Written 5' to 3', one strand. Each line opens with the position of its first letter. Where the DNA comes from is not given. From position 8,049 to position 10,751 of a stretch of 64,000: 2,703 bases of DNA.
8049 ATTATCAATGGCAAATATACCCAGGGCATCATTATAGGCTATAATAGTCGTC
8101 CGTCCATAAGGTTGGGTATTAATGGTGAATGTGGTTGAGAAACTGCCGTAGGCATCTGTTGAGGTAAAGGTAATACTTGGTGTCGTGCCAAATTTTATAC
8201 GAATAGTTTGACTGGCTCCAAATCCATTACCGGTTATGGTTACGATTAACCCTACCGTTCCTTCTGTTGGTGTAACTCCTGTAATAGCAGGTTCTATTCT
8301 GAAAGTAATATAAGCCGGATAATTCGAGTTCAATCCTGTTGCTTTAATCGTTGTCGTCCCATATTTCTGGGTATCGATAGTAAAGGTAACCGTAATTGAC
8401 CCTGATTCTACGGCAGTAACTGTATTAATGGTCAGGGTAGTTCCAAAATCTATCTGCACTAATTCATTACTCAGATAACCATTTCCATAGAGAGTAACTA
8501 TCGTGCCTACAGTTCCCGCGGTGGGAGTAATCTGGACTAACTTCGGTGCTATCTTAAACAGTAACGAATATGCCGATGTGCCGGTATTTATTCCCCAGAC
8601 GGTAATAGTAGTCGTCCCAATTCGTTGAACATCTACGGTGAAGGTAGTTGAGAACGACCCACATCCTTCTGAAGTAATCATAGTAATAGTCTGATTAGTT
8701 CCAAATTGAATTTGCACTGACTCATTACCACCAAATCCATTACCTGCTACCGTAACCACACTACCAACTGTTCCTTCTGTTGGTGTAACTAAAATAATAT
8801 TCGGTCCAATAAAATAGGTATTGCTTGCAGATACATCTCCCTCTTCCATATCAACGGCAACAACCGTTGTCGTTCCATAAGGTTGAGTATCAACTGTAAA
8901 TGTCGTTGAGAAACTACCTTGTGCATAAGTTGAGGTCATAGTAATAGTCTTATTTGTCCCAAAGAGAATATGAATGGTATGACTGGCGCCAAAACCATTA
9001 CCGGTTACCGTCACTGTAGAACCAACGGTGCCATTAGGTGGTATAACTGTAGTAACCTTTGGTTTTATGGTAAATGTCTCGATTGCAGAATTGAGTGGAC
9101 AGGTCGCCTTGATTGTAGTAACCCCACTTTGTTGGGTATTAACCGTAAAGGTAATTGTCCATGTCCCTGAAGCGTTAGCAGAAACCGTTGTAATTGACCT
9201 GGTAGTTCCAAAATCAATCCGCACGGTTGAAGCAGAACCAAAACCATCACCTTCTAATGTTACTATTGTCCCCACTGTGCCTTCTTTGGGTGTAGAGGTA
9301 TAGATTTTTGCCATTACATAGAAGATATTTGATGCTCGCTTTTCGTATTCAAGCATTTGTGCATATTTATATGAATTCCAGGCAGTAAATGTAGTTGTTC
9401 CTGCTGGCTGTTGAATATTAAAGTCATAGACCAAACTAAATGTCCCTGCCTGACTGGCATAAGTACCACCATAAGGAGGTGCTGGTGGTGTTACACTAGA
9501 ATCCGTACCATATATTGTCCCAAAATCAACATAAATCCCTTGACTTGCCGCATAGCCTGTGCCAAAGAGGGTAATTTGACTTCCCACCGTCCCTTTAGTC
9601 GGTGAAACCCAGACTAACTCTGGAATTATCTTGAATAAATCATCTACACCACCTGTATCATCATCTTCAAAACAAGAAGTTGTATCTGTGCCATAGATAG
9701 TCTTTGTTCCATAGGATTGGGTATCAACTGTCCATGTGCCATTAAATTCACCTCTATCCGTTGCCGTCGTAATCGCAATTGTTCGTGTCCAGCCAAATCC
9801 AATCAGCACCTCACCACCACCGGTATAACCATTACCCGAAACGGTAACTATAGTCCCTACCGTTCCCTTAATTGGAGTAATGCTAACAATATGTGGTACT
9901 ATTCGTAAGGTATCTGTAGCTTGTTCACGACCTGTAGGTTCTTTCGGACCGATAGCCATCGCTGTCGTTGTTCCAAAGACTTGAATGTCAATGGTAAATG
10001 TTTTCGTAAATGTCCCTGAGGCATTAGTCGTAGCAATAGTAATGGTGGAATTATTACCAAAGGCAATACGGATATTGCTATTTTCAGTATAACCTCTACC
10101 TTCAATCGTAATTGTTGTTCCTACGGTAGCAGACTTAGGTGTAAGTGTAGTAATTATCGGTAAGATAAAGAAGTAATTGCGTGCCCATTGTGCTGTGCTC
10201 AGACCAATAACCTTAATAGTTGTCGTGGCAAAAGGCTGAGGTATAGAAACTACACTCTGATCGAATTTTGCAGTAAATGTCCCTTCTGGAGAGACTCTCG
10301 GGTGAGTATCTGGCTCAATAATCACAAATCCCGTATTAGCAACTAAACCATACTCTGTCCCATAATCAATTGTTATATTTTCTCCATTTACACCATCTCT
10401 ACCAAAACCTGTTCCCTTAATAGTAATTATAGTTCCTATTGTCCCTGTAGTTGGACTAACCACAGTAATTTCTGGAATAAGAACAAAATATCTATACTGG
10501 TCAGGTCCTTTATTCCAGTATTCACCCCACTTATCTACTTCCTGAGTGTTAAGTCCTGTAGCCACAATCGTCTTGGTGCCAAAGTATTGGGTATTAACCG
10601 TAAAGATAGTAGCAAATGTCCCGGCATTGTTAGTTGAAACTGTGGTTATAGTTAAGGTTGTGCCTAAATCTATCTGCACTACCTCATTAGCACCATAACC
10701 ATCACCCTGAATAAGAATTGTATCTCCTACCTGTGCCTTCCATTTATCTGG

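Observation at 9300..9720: Atypical expanded unit with a long non-Ig linker, conserved in the paralogous copy at 14920-15330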

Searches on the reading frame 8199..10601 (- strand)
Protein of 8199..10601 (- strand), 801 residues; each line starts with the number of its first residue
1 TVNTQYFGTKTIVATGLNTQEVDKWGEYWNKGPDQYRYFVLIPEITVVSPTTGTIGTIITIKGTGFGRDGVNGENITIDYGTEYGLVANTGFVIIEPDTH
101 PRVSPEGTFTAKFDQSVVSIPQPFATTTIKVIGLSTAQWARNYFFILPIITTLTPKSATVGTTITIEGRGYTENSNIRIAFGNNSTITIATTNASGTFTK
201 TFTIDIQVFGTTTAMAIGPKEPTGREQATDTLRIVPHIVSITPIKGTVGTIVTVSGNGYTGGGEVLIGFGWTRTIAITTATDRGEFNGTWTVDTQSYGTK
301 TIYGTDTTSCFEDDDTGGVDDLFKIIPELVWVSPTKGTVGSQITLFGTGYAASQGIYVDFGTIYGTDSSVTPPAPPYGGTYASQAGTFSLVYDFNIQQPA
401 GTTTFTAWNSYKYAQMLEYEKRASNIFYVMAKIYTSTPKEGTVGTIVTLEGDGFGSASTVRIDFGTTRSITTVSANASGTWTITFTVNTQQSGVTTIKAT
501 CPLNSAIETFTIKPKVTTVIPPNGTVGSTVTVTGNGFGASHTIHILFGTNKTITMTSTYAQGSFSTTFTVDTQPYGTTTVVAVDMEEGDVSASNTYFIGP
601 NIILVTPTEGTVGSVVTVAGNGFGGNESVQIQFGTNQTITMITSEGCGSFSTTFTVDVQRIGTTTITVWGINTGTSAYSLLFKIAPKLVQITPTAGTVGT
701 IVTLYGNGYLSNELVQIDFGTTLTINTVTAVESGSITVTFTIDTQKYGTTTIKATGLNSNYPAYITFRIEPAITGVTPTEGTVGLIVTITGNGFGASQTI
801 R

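Call 12: search_protein_families(library=pfam, proteins=[window:8199-10601:-], max_evalue=1)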
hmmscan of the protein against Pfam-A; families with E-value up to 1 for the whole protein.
seq(801 aa): 2 families
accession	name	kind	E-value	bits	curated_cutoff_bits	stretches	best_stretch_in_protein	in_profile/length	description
PF01833.30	TIG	-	7.3e-26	90.4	20.9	7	43-83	1-40/84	IPT/TIG domain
PF04798.17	Baculo_19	-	0.19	11.9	25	0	581-653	25-95/143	Baculovirus 19 kDa protein conserved region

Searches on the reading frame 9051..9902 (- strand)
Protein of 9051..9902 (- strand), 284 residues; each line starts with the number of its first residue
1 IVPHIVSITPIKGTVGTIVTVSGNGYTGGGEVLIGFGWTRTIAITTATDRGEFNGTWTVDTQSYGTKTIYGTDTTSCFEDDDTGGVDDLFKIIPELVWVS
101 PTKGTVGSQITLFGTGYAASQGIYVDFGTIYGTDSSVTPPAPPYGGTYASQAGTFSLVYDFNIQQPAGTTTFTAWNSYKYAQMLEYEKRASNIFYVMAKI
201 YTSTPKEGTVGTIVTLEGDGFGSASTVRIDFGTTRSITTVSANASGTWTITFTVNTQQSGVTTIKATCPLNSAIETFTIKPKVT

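Call 17: find_homologous_proteins(query=window:9060-9902:-)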
Query seq(281 aa) (281 aa): 2 proteins with E <= 0.001 among 768 candidates.
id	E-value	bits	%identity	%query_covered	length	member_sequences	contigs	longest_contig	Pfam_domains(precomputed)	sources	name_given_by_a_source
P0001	6.3e-55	205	39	100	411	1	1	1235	PF01833.31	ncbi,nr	ncbi:MAG: IPT/TIG domain-containing protein, partial [bacterium]|nr:IPT/TIG domain-containing protei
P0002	1.1e-46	178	37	94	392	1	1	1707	-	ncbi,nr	ncbi:hypothetical protein HY792_06140, partial [Candidatus Desantisbacteria bacterium]|nr:hypothetic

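Call 35: predict_structure(alignment_id=A2)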
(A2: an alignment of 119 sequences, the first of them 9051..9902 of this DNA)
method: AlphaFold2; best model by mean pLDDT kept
length: 284 residues; sequences in the alignment: 119
mean_pLDDT: 91.6   pTM: 0.82
mean pLDDT of the five models: 91.6, 91.3, 90.9, 90.8, 90.6
residues with pLDDT >= 90: 233; 70-90: 24; 50-70: 24; < 50: 3
segments of 3 or more residues with pLDDT < 50: none
pLDDT, mean of each block of 10 residues (from residue 1): 94 98 97 97 98 98 96 94 71 96 96 96 85 54 73 95 91 84 76 97 98 98 97 97 97 98 98 98 92
secondary structure, 60 per line:
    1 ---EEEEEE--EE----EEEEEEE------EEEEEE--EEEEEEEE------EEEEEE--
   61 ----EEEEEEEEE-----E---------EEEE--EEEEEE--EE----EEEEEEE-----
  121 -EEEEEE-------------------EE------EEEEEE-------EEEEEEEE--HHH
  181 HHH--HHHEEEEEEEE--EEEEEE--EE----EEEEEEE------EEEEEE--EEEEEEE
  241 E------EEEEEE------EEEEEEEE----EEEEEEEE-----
elements in order: E4-9 E18-24 E31-36 E39-46 E53-58 E65-73 E89-92 E95-100 E109-115 E122-127 E155-160 E168-175 H178-183 E189-196 E199-204 E213-219 E226-231 E234-241 E248-253 E260-267 E272-279

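Call 39: fold_search(model_id=the predicted structure, library=pdb)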
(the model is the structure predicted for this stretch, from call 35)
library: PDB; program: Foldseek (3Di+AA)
matches with E <= 10: 1864; with E <= 0.001: 360
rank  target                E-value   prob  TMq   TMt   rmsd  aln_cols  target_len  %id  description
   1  2yn5_A                1.8e-09  1.00  0.31  0.31  11.6       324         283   15  Structural insight into the giant calcium-binding adhesin SiiE: implications for the adhesion of Salmonella enterica t (released 2013-04-03)
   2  2yn3_A                6.7e-09  1.00  0.33  0.33  11.2       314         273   15  Structural insight into the giant calcium-binding adhesin SiiE: implications for the adhesion of Salmonella enterica t (released 2013-04-03)
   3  2yn3_C                8.6e-09  1.00  0.31  0.31  11.7       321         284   15  Structural insight into the giant calcium-binding adhesin SiiE: implications for the adhesion of Salmonella enterica t (released 2013-04-03)
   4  2yn5_B                2.2e-08  1.00  0.30  0.30  12.1       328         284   14  Structural insight into the giant calcium-binding adhesin SiiE: implications for the adhesion of Salmonella enterica t (released 2013-04-03)
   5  7ptp_A                2.7e-08  1.00  0.26  0.13  14.2       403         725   12  In-situ structure of pentameric S-layer protein (released 2021-12-15)
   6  6za2_A                1.6e-07  1.00  0.25  0.08  23.6       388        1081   13  Crystal structure of dimeric latent PorU from Porphyromonas gingivalis (released 2021-09-29)
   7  2xyc                  3.0e-07  1.00  0.23  0.23  15.3       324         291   12  CRYSTAL STRUCTURE OF NCAM2 IGIV-FN3I (released 2011-02-23)
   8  6xi3                  3.9e-07  1.00  0.30  0.24  12.9       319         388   14  Crystal structure of tetra-tandem repeat in extending region of large adhesion protein (released 2020-10-14)
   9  6grq_A                4.3e-07  1.00  0.24  0.14  15.0       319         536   12  Paired immunoglobulin-like receptor B (PirB) or Leukocyte immunoglobulin-like receptor subfamily B member 3 (LILRB3) f (released 2019-02-06)
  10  5fo7_A                5.3e-07  1.00  0.25  0.13  20.3       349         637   14  Crystal Structure of Human Complement C3b at 2.8 Angstrom resolution (released 2016-04-06)
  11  1z7z_I                5.3e-07  1.00  0.24  0.19  13.3       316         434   12  Cryo-em structure of human coxsackievirus A21 complexed with five domain icam-1kilifi (released 2005-08-02)
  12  4oia_A                5.3e-07  1.00  0.23  0.19  13.9       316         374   14  Crystal Structure of ICAM-5 D1-D4 ectodomain fragment, Space Group P4322 (released 2014-07-16)
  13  6grt_B                5.6e-07  1.00  0.26  0.14  15.1       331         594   10  Paired immunoglobulin-like receptor B (PirB) or Leukocyte immunoglobulin-like receptor subfamily B member 3 (LILRB3) f (released 2019-02-06)
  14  6aed                  5.9e-07  1.00  0.23  0.18  16.0       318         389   12  Crystal Structure of the four Ig-like domain of LILRB2(LIR2/ILT4/CD85d) (released 2019-07-31)
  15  5irb_A                6.2e-07  1.00  0.22  0.20  19.5       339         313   13  Structural insight into host cell surface retention of a 1.5-MDa bacterial ice-binding adhesin (released 2017-07-19)
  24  2yn3_B                9.3e-07  1.00  0.31  0.34  10.5       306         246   12  Structural insight into the giant calcium-binding adhesin SiiE: implications for the adhesion of Salmonella enterica t (released 2013-04-03)
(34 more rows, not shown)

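Call 54: search_solved_structures(query=A2, max_evalue=0.01)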
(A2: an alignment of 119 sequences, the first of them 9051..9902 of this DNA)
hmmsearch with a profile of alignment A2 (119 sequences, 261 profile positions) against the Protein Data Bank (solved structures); distinct sequences matched with E-value up to 0.01: 1.
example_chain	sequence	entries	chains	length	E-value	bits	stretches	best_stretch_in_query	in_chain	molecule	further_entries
1cyg_A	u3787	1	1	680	0.0067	18.6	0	88-172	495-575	CYCLODEXTRIN GLUCANOTRANSFERASE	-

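Call 55: search_protein_families(library=ncbifam, proteins=[window:9051-9902:-], max_evalue=0.01)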
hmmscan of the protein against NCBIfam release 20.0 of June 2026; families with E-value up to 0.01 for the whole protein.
window:9051-9902:- (284 aa): 1 family
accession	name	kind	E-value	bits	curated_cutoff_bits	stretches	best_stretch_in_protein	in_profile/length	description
NF058597.1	CoaZ_rpt_PGGG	domain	0.0032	17.5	30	0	203-269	11-74/88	choice-of-anchor Z repeating domain-containing protein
